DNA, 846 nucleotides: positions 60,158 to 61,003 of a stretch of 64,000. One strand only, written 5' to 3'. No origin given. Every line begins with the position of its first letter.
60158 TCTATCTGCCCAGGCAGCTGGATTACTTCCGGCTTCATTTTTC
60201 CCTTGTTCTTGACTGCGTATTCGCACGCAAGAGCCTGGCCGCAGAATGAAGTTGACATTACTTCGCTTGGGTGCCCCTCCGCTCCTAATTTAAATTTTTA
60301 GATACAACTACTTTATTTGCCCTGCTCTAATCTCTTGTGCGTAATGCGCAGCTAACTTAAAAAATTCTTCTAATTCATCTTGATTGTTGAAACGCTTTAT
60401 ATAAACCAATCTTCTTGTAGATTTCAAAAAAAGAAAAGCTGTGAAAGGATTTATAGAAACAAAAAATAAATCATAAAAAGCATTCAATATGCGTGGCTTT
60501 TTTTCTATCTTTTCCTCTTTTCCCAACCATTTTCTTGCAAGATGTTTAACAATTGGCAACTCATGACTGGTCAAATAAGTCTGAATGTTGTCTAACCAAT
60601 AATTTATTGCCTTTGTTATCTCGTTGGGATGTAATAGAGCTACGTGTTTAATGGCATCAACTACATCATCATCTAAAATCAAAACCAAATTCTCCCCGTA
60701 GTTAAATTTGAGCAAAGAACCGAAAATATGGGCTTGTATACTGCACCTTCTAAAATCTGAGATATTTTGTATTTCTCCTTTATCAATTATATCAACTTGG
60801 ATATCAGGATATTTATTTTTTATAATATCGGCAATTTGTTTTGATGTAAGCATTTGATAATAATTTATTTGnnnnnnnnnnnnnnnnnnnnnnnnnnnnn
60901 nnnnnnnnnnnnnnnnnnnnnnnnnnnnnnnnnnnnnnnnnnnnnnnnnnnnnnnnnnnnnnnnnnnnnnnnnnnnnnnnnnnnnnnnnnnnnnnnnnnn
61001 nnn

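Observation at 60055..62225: Free-standing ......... homing-endonuclease cassette inserted into the 3' end of ahcY, bringing its own replacement 3' end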

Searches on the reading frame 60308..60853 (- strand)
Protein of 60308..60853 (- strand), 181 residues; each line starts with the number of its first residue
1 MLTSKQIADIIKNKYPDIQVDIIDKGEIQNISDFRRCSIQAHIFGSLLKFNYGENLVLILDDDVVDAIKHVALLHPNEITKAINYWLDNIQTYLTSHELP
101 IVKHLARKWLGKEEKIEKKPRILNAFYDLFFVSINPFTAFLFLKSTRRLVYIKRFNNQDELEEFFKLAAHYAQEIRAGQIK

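Call 5: search_protein_families(library=pfam, proteins=[window:60308-60853:-], max_evalue=0.01)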
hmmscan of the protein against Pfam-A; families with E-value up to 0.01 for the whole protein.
window:60308-60853:- (181 aa): 0 families

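Call 38: search_protein_representatives(protein=window:60308-60853:-)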
Query: 181 residues. Proteins with E-value up to 0.001 (for the whole library): 26; up to 1e-10: 20; up to 1e-30: 3. The best 26 are listed.
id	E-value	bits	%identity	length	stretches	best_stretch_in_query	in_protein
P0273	3.5e-52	193.0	50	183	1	2-180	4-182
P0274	1.4e-41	158.5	44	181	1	1-181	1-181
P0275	4.4e-39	150.3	53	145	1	6-142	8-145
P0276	5.6e-30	120.7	38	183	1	3-178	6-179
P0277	1.2e-29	119.6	40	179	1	1-181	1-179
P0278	2.2e-29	118.7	37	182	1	1-181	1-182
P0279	4.0e-28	114.7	35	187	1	6-179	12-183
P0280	2.5e-26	108.8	37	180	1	6-179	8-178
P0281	1.4e-24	103.1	33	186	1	6-178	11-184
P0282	1.1e-23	100.2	34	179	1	2-180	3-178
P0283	1.3e-23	100.0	35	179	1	10-180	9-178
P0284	2.5e-23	99.0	30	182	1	10-180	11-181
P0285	3.2e-22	95.4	34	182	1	5-181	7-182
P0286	8.9e-21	90.7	35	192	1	5-179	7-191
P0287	6.1e-20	88.0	30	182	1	5-178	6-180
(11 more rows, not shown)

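Call 44: search_protein_families(library=pfam, proteins=[window:60308-60853:-], max_evalue=1)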
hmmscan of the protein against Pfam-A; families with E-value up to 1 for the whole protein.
window:60308-60853:- (181 aa): 1 family
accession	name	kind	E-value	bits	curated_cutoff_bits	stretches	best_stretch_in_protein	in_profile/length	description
PF25716.1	BPP1_LPA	-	0.11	13.3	35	1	2-22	20-40/131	Late promoter-activating protein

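Call 45: search_protein_families(library=padloc, proteins=[window:60308-60853:-], max_evalue=0.1)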
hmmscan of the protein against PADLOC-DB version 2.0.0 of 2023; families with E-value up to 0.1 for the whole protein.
window:60308-60853:- (181 aa): 0 families

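Call 61: predict_structure(alignment_id=A3)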
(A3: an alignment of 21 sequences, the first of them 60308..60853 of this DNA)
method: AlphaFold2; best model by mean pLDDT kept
length: 181 residues; sequences in the alignment: 21
mean_pLDDT: 94.8   pTM: 0.86
mean pLDDT of the five models: 94.8, 94.6, 94.3, 93.7, 93.4
residues with pLDDT >= 90: 164; 70-90: 16; 50-70: 1; < 50: 0
segments of 3 or more residues with pLDDT < 50: none
pLDDT, mean of each block of 10 residues (from residue 1): 93 97 87 85 96 95 95 94 97 93 97 96 97 97 95 97 98 97 89
secondary structure, 60 per line:
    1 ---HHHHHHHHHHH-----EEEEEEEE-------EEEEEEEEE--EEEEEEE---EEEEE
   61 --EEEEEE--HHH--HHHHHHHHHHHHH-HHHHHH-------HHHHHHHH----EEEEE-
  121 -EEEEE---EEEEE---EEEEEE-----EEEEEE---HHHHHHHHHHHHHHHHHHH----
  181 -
elements in order: H4-14 E20-27 E35-43 E46-52 E56-60 E63-68 H76-88 H90-95 H103-110 E115-119 E122-126 E130-134 E138-143 E149-154 H158-176

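Call 66: fold_search(model_id=the predicted structure, library=pdb)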
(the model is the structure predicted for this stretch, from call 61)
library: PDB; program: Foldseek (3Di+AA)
matches with E <= 10: 916; with E <= 0.001: 0
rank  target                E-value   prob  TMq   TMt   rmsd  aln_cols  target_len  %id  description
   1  5boi                  1.0e-02  0.66  0.24  0.20  15.7       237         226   10  Bacillus megaterium YpeB C-terminal domain (released 2015-08-12)
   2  4exr                  2.4e-02  0.44  0.21  0.24  14.5       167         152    9  Crystal structure of a putative lipoprotein (CD1622) from Clostridium difficile 630 at 1.85 A resolution (released 2012-06-27)
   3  7pb8_P                4.0e-02  0.25  0.21  0.18  15.0       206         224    9  Crystal structure of the CENP-OPQUR complex (released 2022-04-27)
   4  2v43_A                6.9e-02  0.08  0.14  0.11  17.3       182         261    7  Crystal structure of RseB: a sensor for periplasmic stress response in E. coli (released 2007-08-28)
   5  6n45_B                9.1e-02  0.14  0.17  0.15  16.9       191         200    7  Crystal structure of the cryptic polo box domain of human activated Plk4 variant 1 (released 2019-09-04)
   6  5b3t_A                9.6e-02  0.18  0.17  0.10  17.6       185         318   10  Crystal structure of apo-form biliverdin reductase from Synechocystis sp. PCC 6803 (released 2017-02-15)
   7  4yhc_B                1.1e-01  0.14  0.17  0.08  13.6       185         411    5  Crystal structure of the WD40 domain of SCAP from fission yeast (released 2015-04-01)
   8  6ezz_B                1.3e-01  0.11  0.18  0.06  17.8       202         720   10  Crystal structure of Escherichia coli amine oxidase mutant E573Q (released 2018-08-29)
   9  8xfb_B                1.3e-01  0.11  0.16  0.04  16.1       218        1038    6  Cryo-EM structure of partial dimeric WDR11-FAM91A1 complex (released 2024-08-14)
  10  9y6s_9X               1.4e-01  0.15  0.17  0.05  13.7       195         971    9  96-nm repeat of the Leishmania tarentolae doublet microtubule (released 2025-12-17)
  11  5o51                  1.5e-01  0.12  0.16  0.10  14.9       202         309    6  AfRom2 CNH domain (released 2018-06-13)
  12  8chv_B                1.5e-01  0.11  0.20  0.23  17.4       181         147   11  Crystal structure of human PURA (fragment Glu57-Glu212, PUR repeat I and II) R140P mutant (released 2024-02-21)
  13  4nsx                  1.7e-01  0.12  0.17  0.05  16.3       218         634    7  Crystal Structure of the Utp21 tandem WD Domain (released 2014-02-19)
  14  8k56_A                2.1e-01  0.15  0.21  0.15  15.7       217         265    6  Crystal structure of arylamine N-acyltransferase from Streptomyces aureus complexed with acyl-SNAC (released 2024-07-24)
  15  8afq_A                2.1e-01  0.15  0.15  0.10  10.9       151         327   10  Tube assembly of Atg18-PR72AA (released 2023-11-01)
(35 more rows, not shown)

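Call 71: fold_search(model_id=the predicted structure, library=viral)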
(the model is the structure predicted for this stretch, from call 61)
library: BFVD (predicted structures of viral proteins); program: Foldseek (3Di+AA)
matches with E <= 10: 1289; with E <= 0.001: 1
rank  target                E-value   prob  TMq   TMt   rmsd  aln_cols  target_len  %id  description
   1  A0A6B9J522            3.7e-04  1.00  0.35  0.09  16.3       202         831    8  Uncharacterized protein [Vibrio phage vB_VchM_Kuja]
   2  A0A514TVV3            2.8e-03  0.72  0.24  0.17  17.8       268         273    8  Uncharacterized protein [Aeromonas phage D3]
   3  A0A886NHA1            3.5e-03  0.99  0.34  0.25  26.2       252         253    9  (no name in the UniProt tables at hand)
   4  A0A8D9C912            3.5e-03  0.94  0.31  0.22  18.2       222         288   12  Uncharacterized protein [uncultured marine phage]
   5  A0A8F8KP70            1.2e-02  0.85  0.31  0.30  16.3       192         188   12  Uncharacterized protein [Clandestinovirus]
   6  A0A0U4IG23            1.3e-02  0.60  0.23  0.14  15.3       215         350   10  (no name in the UniProt tables at hand)
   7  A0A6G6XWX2            1.5e-02  0.23  0.17  0.18  15.2       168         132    9  (no name in the UniProt tables at hand)
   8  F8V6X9                1.7e-02  0.30  0.17  0.10  15.2       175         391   12  WD-repeat family protein [Acanthamoeba polyphaga mimivirus]
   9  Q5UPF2                1.8e-02  0.30  0.18  0.07  17.3       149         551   15  Putative BTB/POZ domain-containing protein L76 [Acanthamoeba polyphaga mimivirus]
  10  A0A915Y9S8            2.3e-02  0.69  0.24  0.33  14.9       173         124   10  (no name in the UniProt tables at hand)
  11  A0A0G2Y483            2.4e-02  0.14  0.16  0.07  15.5       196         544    7  BTB/POZ domain-containing protein [Acanthamoeba polyphaga mimivirus Kroon]
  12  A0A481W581            2.7e-02  0.28  0.18  0.11  17.0       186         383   13  Uncharacterized protein [Pseudomonas phage Psa21]
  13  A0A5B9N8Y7            2.8e-02  0.99  0.28  0.46  12.5        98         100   16  Uncharacterized protein [Klebsiella phage Magnus]
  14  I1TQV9                2.8e-02  0.69  0.28  0.16  14.4       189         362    9  (no name in the UniProt tables at hand)
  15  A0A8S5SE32            3.3e-02  0.15  0.14  0.16  19.6       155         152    8  Uncharacterized protein [Siphoviridae sp. ctnpt50]
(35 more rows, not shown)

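Call 80: find_related_loci(query=window:60308-60853:-, collection=viral_contigs, flank=5000)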
Query window:60308-60853:- (181 aa) in viral_contigs; peptide patterns used: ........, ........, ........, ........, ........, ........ (x = any residue, [..] = any of these).
30 stretches matched a pattern, but none encodes a relative of the query by tblastn (E <= 1e-3).

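Call 81: search_protein_families(library=phrogs, proteins=[window:60308-60853:-], max_evalue=0.01)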
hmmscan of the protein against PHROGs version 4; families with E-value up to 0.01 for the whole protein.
window:60308-60853:- (181 aa): 0 families
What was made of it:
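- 60308..60853 (-): orf181 (HLG24506.1): cargo gene of unknown function. No Pfam, PHROG or PADLOC hit (calls 5, 44, 45, 81).
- Tried and rejected: Function of orf181: nothing from Pfam, PADLOC, PHROGs or Foldseek against PDB and BFVD (calls 5, 44, 45, 81, 66, 71).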
